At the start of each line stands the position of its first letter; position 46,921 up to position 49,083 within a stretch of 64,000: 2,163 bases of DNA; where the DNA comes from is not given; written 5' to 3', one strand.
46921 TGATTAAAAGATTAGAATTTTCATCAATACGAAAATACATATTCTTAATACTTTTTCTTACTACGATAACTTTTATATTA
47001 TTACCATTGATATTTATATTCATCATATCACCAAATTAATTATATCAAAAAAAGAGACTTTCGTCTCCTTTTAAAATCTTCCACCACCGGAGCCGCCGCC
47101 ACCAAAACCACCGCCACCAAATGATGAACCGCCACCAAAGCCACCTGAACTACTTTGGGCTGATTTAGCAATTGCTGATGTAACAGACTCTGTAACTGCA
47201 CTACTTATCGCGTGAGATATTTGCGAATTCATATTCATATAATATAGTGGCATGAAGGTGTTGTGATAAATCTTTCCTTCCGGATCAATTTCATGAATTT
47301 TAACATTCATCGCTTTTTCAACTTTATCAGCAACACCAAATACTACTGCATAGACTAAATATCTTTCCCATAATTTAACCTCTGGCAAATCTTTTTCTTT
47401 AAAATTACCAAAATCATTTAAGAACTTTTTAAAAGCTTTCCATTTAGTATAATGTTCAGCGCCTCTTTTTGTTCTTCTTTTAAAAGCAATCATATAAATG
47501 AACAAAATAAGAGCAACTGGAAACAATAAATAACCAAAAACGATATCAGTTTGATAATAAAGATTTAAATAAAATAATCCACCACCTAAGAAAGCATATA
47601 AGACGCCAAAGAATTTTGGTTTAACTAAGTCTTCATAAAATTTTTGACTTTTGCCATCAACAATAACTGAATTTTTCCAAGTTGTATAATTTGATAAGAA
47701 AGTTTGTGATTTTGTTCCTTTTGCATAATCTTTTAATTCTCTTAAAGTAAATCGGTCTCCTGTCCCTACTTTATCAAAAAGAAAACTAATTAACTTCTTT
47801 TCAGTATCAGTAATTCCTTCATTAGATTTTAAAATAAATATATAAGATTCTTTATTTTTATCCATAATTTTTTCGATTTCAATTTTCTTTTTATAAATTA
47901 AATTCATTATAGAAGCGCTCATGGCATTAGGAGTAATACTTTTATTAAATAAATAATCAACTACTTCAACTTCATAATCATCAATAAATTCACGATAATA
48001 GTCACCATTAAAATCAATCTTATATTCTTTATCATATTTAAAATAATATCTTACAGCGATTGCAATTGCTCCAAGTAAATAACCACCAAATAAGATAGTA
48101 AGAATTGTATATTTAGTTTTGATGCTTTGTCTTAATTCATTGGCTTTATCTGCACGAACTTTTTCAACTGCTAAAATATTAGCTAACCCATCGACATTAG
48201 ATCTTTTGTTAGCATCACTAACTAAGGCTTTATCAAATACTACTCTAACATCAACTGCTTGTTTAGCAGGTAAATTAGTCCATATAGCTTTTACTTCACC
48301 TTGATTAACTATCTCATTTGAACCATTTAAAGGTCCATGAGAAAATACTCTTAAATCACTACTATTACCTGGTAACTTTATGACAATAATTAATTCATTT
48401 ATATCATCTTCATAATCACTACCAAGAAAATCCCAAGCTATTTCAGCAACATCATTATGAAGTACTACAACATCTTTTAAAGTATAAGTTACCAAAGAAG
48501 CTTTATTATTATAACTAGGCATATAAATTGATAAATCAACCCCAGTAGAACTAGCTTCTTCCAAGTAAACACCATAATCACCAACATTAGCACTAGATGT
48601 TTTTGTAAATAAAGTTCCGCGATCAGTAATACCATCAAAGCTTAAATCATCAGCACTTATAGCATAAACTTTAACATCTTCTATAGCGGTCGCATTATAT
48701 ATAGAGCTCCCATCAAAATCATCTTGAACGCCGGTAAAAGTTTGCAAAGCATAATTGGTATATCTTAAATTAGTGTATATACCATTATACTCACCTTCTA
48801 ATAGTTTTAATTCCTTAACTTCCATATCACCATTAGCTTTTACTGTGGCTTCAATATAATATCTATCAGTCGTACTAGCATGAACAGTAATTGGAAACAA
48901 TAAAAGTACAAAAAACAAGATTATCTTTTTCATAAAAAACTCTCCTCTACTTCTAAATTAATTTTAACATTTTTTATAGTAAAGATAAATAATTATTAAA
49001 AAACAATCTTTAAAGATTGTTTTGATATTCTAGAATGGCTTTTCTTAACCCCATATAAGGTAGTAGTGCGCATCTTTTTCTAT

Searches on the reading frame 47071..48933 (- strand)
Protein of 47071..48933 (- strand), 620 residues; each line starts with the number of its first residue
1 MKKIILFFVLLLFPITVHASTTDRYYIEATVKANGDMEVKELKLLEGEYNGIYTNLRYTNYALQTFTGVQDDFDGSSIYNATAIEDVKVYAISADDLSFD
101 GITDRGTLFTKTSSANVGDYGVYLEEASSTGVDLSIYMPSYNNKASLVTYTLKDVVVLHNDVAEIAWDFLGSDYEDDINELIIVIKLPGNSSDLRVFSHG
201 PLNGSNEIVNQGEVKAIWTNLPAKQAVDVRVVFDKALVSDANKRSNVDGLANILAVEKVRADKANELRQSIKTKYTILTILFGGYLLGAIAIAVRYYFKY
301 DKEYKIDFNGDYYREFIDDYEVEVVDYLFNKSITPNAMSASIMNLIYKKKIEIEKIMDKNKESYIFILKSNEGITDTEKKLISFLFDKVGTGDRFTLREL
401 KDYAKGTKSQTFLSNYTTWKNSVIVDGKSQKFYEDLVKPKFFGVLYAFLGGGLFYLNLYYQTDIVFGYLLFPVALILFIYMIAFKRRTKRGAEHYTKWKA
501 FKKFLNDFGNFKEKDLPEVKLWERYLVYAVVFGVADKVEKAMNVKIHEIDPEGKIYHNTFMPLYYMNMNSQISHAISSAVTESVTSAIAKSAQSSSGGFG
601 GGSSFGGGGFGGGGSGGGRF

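Call 42: search_protein_families(library=pfam, proteins=[window:47071-48933:-], max_evalue=0.01)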
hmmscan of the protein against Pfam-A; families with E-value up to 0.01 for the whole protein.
window:47071-48933:- (620 aa): 2 families
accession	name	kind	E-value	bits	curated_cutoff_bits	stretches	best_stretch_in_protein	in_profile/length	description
PF20990.2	DUF2207_C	-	1.9e-45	155.9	33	1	311-542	3-247/247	Predicted membrane protein (DUF2207) C-terminal domain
PF09972.14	DUF2207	-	1e-18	68.6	24.4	1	23-233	3-172/172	Predicted membrane protein (DUF2207) N-terminal domain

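Call 93: search_protein_families(library=ncbifam, proteins=[window:47071-48933:-], max_evalue=0.01)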
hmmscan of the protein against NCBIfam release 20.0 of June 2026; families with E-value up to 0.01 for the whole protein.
window:47071-48933:- (620 aa): 0 families
